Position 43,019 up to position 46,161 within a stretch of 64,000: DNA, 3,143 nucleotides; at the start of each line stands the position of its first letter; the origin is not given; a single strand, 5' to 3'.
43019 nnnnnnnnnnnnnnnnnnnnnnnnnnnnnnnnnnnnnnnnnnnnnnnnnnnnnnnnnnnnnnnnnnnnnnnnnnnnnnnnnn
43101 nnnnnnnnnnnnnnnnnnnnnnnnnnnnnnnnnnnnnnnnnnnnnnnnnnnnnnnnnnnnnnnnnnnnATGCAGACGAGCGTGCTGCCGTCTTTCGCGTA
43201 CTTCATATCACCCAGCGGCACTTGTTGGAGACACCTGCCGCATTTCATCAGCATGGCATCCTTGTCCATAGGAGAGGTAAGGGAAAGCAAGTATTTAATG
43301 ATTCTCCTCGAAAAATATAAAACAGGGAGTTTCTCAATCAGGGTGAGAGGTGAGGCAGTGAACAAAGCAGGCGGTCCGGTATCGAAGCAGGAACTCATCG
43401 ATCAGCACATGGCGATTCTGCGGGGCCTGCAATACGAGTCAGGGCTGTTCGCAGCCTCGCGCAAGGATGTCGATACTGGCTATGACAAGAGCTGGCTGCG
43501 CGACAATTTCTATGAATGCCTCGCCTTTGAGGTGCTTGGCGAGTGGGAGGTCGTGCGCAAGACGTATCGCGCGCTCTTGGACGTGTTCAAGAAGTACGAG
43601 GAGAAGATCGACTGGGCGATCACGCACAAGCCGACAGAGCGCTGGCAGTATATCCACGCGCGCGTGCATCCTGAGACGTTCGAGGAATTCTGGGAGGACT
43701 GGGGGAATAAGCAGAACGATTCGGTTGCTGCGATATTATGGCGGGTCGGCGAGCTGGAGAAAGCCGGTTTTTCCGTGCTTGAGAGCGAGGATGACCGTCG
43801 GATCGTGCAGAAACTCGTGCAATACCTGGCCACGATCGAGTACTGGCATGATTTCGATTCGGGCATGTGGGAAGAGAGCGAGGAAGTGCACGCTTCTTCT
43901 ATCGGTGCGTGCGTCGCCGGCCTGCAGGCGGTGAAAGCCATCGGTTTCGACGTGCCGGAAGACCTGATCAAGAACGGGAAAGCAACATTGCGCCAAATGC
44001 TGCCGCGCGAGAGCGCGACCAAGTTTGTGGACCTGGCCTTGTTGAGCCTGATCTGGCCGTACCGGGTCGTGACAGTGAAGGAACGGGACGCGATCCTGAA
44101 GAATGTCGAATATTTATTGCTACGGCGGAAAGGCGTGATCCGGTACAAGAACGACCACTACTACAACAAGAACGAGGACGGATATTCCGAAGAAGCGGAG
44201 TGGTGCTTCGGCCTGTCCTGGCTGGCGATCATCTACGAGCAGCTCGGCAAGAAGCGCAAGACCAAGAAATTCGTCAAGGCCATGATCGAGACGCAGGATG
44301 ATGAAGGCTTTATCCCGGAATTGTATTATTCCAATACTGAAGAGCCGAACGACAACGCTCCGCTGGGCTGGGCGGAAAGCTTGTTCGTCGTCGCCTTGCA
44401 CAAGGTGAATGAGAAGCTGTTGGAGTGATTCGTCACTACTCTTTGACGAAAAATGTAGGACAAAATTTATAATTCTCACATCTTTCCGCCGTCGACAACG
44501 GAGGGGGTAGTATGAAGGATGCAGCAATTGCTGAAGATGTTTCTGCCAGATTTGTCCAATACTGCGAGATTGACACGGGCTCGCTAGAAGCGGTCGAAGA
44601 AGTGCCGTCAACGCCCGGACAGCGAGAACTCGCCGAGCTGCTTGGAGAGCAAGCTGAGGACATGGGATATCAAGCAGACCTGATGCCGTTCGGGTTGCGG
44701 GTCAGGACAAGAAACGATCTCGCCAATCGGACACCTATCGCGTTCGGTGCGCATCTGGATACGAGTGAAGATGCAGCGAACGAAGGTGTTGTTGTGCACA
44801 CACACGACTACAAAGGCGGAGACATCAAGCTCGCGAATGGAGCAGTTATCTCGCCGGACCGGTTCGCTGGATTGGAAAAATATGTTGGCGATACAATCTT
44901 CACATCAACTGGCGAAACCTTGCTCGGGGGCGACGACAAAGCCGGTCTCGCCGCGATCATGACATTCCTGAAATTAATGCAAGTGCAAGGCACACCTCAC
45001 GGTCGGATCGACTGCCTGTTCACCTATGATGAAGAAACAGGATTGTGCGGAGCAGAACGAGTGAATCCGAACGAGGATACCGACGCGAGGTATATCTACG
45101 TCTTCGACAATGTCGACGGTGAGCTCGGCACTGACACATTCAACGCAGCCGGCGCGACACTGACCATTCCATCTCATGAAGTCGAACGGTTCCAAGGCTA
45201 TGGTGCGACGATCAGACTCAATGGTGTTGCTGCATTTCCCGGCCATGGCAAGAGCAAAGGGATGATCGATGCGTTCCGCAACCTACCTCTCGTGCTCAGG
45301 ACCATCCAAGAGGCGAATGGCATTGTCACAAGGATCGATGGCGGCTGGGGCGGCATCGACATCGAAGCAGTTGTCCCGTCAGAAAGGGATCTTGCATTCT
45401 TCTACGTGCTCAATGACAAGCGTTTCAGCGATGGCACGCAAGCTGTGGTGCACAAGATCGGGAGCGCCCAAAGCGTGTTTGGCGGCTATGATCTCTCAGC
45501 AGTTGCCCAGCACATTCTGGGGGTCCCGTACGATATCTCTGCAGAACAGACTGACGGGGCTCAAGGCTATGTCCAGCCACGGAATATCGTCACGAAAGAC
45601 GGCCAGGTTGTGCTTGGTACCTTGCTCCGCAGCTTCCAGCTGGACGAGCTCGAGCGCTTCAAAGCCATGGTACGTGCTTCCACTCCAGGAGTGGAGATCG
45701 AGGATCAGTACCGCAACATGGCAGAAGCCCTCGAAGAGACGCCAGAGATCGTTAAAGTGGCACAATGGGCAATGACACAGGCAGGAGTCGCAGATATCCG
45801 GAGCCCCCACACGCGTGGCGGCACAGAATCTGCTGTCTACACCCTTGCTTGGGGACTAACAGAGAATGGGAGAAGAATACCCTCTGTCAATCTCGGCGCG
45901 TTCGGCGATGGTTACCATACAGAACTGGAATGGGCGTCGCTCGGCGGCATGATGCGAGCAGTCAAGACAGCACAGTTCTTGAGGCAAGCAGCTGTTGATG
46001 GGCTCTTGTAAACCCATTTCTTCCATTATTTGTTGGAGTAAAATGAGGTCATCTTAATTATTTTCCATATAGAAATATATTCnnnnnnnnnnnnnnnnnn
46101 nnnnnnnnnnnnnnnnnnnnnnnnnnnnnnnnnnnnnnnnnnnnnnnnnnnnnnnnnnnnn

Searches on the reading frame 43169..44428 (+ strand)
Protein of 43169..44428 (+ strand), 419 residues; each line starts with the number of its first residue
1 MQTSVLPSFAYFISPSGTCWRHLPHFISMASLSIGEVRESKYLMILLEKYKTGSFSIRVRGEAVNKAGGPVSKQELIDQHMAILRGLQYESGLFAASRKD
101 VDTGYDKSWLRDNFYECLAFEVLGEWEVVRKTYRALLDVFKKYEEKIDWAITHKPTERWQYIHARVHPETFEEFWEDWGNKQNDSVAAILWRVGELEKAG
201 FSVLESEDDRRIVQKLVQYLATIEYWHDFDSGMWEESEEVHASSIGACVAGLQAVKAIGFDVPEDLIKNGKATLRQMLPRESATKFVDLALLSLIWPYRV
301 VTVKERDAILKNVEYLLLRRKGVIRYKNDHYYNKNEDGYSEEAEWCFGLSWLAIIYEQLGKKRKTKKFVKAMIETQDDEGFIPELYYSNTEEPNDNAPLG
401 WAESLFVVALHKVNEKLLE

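Call 39: search_protein_families(library=pfam, proteins=[window:43169-44428:+], max_evalue=0.0001)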
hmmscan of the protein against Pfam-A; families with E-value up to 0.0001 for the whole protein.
window:43169-44428:+ (419 aa): 1 family
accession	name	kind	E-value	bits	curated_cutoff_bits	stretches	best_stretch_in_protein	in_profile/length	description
PF00723.27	Glyco_hydro_15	-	5.2e-13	49.1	22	1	90-278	20-219/427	Glycosyl hydrolases family 15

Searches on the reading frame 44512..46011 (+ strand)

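Call 80: search_protein_families(library=pfam, proteins=[window:44512-46011:+], max_evalue=0.0001)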
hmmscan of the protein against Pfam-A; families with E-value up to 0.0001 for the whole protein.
window:44512-46011:+ (499 aa): 1 family
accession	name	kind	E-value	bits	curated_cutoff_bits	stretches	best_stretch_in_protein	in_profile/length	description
PF01546.33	Peptidase_M20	-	1e-09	39.1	24.6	1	141-486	35-199/206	Peptidase family M20/M25/M40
